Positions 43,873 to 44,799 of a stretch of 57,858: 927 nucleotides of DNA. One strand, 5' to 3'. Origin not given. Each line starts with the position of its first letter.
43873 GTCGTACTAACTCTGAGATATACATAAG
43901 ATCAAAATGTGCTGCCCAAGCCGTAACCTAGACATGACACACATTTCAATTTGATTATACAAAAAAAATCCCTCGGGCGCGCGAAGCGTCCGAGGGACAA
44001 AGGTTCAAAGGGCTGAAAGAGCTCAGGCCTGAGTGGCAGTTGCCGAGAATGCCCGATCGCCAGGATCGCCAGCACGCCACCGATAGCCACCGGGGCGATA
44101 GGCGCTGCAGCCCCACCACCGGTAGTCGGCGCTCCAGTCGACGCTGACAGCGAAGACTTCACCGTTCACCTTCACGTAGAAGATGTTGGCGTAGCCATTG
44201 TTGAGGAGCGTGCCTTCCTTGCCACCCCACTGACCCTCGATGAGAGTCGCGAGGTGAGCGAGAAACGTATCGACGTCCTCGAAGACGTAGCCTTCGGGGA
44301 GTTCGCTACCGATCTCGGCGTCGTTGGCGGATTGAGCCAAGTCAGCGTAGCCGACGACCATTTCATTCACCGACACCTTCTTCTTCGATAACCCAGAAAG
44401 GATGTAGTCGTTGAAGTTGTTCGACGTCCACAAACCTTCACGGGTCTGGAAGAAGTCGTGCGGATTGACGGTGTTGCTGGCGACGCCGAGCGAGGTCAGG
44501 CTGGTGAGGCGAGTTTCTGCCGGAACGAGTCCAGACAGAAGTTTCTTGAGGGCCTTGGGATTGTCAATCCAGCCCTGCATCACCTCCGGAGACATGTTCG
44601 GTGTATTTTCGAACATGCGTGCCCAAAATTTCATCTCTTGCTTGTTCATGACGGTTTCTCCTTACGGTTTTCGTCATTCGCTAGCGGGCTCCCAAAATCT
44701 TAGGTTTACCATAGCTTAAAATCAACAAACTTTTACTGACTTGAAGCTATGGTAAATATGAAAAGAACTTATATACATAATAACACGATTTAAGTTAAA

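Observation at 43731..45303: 1.55-kb compositionally foreign two-gene cassette bracketed by an 18/19-nt direct repeat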

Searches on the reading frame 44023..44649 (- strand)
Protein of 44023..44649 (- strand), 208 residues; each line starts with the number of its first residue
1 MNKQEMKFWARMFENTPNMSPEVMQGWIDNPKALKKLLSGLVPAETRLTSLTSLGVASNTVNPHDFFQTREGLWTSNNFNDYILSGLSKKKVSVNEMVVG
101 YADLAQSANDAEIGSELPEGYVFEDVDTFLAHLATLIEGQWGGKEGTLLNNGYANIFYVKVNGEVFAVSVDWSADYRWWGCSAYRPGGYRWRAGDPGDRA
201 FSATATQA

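Call 6: search_protein_families(library=pfam, proteins=[window:44023-44649:-], max_evalue=0.1)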
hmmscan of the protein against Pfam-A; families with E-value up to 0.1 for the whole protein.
window:44023-44649:- (208 aa): 0 families

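Call 12: search_protein_families(library=ncbifam, proteins=[window:44023-44649:-], max_evalue=1)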
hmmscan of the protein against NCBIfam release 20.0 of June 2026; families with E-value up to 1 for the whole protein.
window:44023-44649:- (208 aa): 0 families

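Call 13: search_protein_families(library=phrogs, proteins=[window:44023-44649:-], max_evalue=1)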
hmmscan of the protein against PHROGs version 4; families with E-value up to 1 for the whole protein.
window:44023-44649:- (208 aa): 1 family
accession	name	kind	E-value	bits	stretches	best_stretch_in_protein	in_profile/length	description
phrog_32450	-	unknown function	0.29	12.2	1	83-129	32-77/125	-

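Call 14: find_homologous_proteins(query=window:44023-44649:-, max_evalue=0.001)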
Query window:44023-44649:- (208 aa): 82 proteins with E <= 0.001 among 232 candidates.
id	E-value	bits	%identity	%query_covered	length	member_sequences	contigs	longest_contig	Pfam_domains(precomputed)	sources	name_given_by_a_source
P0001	3.0e-134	463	99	100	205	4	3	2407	-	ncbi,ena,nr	ncbi:hypothetical protein KC959_01605 [Candidatus Saccharibacteria bacterium]|nr:hypothetical protei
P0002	1.8e-113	395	89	99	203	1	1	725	-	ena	-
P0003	1.5e-102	360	79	99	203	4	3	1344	-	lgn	-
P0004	1.8e-101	356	78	100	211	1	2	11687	-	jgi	-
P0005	6.8e-101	354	79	99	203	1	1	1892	-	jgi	-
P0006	1.7e-100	353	80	99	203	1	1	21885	-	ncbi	-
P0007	2.2e-99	349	77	98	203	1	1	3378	-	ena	-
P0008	1.9e-96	340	78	99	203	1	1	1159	-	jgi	jgi:hypothetical protein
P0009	9.5e-95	334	73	99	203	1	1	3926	-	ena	-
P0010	2.4e-92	326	76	96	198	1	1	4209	-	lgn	-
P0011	3.8e-92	326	74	99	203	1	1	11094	-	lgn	-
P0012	1.2e-91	324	73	99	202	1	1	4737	-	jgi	-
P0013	4.9e-90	319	75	99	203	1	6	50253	-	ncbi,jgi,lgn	jgi:hypothetical protein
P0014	1.4e-83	298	71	100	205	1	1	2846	-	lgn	-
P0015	2.8e-78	280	66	99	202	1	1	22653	-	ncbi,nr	ncbi:hypothetical protein KC845_02810 [Candidatus Kaiserbacteria bacterium]|nr:hypothetical protein 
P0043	6.6e-60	220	63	88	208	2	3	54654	-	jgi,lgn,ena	-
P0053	4.3e-49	185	51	90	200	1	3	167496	-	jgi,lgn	jgi:hypothetical protein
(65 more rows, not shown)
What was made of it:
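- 44023..44649 (-): DGR variable protein gene (208 aa), GC 0.571. 82 homologues of about 200 aa (call 14).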

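Call 15: search_solved_structures(query=window:44023-44649:-, max_evalue=10)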
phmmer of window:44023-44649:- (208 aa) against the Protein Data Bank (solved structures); distinct sequences matched with E-value up to 10: 5.
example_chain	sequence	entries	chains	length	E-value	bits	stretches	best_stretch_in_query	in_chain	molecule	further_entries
4ph8_A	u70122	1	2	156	0.22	14.3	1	45-127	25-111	Aggregative adherence fimbrial subunit AggA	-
5xsd_L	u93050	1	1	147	0.31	13.8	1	76-130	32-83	Signal transduction histidine kinase, LytS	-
5xsj_L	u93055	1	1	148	0.32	13.7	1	76-130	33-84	Signal transduction histidine kinase, LytS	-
7tod_A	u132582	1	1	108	1.5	11.5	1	35-71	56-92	Subversion of eukaryotic traffic protein A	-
8x4n_A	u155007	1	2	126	2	11.1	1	35-71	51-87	Subversion of eukaryotic traffic protein A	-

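Call 16: find_encoding_contigs(protein=P0013, flank=6000, max_places=6)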
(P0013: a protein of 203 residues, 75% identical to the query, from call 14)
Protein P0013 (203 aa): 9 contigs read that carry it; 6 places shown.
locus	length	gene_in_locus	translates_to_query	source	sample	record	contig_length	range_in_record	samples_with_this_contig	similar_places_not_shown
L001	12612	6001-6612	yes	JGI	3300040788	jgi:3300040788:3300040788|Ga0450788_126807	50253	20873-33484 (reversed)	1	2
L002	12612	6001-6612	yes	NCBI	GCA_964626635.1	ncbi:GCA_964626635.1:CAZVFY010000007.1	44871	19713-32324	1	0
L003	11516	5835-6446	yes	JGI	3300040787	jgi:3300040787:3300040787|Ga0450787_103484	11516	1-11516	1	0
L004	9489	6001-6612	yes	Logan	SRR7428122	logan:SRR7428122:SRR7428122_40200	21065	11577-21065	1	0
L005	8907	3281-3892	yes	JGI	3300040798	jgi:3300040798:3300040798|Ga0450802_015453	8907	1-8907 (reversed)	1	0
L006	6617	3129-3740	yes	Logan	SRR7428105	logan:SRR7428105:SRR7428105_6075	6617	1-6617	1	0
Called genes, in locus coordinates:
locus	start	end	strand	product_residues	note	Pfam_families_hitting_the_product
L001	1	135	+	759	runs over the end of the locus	PF13432:TPR_16 (faint), PF13371:TPR_9 (faint), PF13428:TPR_14 (faint), PF13431:TPR_17 (faint), PF23914:TPR_CcmH_CycH (weak), PF12895:ANAPC3 (faint), PF00515:TPR_1 (faint), PF14559:TPR_19 (weak), +3 more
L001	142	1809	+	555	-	PF03023:MurJ, PF13440:Polysacc_synt_3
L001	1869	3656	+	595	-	PF00009:GTP_EFTU, PF03144:GTP_EFTU_D2, PF22042:EF-G_D2 (weak), PF14492:EFG_III (weak), PF00679:EFG_C, PF06421:LepA_C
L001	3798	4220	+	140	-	PF04977:DivIC (weak)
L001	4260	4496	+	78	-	PF00462:Glutaredoxin, PF13417:GST_N_3 (weak)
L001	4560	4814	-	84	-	PF04226:Transgly_assoc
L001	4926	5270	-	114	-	PF00117:GATase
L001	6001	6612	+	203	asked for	-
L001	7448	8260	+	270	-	PF00078:RVT_1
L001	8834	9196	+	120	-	-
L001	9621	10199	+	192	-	PF01928:CYTH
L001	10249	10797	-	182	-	PF00011:HSP20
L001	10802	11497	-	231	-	PF13367:PrsW-protease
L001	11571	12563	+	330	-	-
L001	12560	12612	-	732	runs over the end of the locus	PF00133:tRNA-synt_1, PF09334:tRNA-synt_1g (weak), PF00133:tRNA-synt_1, PF08264:Anticodon_1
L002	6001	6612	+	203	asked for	-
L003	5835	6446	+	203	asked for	-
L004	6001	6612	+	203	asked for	-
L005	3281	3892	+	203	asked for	-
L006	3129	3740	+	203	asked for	-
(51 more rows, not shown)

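Call 17: find_encoding_contigs(protein=P0006, flank=6000, max_places=3)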
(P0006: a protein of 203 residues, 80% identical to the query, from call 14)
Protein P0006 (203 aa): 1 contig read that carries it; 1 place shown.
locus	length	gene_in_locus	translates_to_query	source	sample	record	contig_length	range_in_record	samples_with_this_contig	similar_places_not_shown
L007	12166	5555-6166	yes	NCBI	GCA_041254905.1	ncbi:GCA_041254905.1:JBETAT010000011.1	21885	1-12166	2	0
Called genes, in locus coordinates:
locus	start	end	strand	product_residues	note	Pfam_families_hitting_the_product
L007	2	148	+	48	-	?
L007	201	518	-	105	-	PF09876:DUF2103 (weak)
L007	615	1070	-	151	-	-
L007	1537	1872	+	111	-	PF00203:Ribosomal_S19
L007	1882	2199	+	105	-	PF00237:Ribosomal_L22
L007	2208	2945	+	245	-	PF07650:KH_2, PF13083:KH_KhpA-B (weak), PF00189:Ribosomal_S3_C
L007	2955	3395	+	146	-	PF00252:Ribosomal_L16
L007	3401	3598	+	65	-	PF00831:Ribosomal_L29 (weak)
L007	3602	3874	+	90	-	PF00366:Ribosomal_S17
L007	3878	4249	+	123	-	PF00238:Ribosomal_L14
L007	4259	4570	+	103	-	PF00467:KOW, PF17136:ribosomal_L24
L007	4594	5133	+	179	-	PF00281:Ribosomal_L5, PF00673:Ribosomal_L5_C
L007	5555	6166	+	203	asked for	-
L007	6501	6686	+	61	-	PF00253:Ribosomal_S14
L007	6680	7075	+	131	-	PF00410:Ribosomal_S8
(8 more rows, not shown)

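Call 26: find_encoding_contigs(protein=window:44023-44649:-, flank=10000, max_places=6)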
Protein window:44023-44649:- (208 aa): 11 contigs read that carry it; 6 places shown.
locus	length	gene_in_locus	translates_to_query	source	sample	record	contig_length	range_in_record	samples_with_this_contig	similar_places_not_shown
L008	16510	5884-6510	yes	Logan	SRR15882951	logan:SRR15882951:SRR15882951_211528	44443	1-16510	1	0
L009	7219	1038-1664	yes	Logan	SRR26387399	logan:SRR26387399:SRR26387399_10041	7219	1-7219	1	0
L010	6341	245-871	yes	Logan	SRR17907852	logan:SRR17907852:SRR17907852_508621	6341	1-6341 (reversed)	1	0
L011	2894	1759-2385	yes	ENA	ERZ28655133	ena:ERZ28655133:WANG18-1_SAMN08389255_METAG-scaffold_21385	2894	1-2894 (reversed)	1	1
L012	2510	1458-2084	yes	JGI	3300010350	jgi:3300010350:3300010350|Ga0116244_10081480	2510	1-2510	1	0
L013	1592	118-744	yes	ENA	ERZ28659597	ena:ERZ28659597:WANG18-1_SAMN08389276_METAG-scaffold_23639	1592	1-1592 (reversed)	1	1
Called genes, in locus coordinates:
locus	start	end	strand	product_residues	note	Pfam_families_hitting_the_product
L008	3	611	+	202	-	?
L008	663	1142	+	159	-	PF01207:Dus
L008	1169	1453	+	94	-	-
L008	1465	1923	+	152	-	-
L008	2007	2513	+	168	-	-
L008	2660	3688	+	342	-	PF05496:RuvB_N, PF13177:DNA_pol3_delta2 (weak), PF00004:AAA, PF07728:AAA_5 (weak), PF13173:AAA_14 (weak), PF13177:DNA_pol3_delta2, PF22608:DNAX_ATPase_lid, PF12169:DNA_pol3_gamma3, +3 more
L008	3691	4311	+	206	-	PF00300:His_Phos_1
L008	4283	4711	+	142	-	-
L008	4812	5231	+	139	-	PF04677:CwfJ_C_1 (weak), PF11969:DcpS_C (weak), PF01230:HIT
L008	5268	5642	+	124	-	-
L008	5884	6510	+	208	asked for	-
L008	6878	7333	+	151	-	PF00293:NUDIX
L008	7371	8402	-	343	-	PF13354:Beta-lactamase2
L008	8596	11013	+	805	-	PF00690:Cation_ATPase_N (weak), PF00122:E1-E2_ATPase, PF00702:Hydrolase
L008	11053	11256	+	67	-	-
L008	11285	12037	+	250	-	-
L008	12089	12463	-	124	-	PF23477:zf_Tbcl_2 (weak)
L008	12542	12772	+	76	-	PF04014:MazE_antitoxin (weak)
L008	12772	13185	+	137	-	PF00293:NUDIX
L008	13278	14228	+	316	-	PF03976:PPK2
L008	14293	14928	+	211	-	PF13489:Methyltransf_23, PF03848:TehB, PF13847:Methyltransf_31, PF08241:Methyltransf_11, PF08242:Methyltransf_12 (weak), PF13649:Methyltransf_25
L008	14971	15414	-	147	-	-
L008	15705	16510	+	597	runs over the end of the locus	PF03485:Arg_tRNA_synt_N, PF00750:tRNA-synt_1d, PF05746:DALR_1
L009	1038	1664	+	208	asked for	-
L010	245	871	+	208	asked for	-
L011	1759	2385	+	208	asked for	-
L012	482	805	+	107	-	PF01230:HIT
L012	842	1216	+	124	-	-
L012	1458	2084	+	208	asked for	-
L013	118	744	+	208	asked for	-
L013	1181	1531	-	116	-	PF22296:bAvd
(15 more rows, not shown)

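Call 31: find_encoding_contigs(protein=P0001, flank=6000, max_places=6)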
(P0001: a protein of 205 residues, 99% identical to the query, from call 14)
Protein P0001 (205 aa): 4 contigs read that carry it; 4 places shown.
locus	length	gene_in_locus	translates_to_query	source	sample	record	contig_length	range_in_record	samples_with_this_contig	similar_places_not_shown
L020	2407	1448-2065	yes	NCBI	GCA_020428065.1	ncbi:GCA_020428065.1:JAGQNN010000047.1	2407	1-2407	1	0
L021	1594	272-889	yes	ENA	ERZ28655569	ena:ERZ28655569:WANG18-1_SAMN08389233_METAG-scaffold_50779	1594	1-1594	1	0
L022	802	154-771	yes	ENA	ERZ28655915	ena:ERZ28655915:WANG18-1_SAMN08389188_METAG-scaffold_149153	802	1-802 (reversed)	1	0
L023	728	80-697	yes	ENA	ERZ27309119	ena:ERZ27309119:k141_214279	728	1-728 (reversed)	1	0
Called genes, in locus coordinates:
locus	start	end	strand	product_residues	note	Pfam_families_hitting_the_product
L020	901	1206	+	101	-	-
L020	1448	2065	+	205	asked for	-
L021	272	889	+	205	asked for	-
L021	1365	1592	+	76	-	?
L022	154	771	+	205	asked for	-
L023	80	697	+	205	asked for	-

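Call 32: find_related_loci(query=window:44023-44649:-, collection=viral_contigs, flank=8000)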
Query window:44023-44649:- (208 aa) in viral_contigs; peptide patterns used: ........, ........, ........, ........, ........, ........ (x = any residue, [..] = any of these).
3 stretches matched a pattern, but none encodes a relative of the query by tblastn (E <= 1e-3).
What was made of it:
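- Tried and rejected: Viral-contig search with the 208-aa protein (call 32).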

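Call 38: find_encoding_contigs(protein=P0043, flank=6000, max_places=3)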
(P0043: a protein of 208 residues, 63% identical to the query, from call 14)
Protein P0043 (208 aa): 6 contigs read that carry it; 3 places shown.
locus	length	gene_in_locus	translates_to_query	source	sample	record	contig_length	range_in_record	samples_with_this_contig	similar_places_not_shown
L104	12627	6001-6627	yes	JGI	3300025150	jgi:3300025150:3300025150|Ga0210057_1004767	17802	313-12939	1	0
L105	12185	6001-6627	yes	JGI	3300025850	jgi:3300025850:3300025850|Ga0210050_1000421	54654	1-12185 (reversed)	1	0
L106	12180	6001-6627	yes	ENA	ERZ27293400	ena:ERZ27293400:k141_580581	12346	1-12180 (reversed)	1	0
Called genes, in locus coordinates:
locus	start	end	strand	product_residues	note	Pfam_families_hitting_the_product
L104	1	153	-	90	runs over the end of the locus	PF01541:GIY-YIG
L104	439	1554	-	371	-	-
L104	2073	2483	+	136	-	PF02021:UPF0102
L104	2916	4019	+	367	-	PF21088:MS_channel_1st, PF00924:MS_channel_2nd, PF21082:MS_channel_3rd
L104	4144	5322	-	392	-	PF13365:Trypsin_2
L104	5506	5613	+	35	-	-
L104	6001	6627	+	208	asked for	-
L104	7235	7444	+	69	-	-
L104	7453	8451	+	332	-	PF00078:RVT_1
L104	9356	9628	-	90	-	PF00216:Bac_DNA_binding, PF18291:HU-HIG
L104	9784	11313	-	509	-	PF12072:RNase_Y_N, PF00013:KH_1 (weak), PF01966:HD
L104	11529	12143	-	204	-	PF00574:CLP_protease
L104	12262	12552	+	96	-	-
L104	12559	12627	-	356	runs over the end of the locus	PF05697:Trigger_N, PF05698:Trigger_C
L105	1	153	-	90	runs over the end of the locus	PF01541:GIY-YIG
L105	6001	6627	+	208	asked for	-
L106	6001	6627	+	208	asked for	-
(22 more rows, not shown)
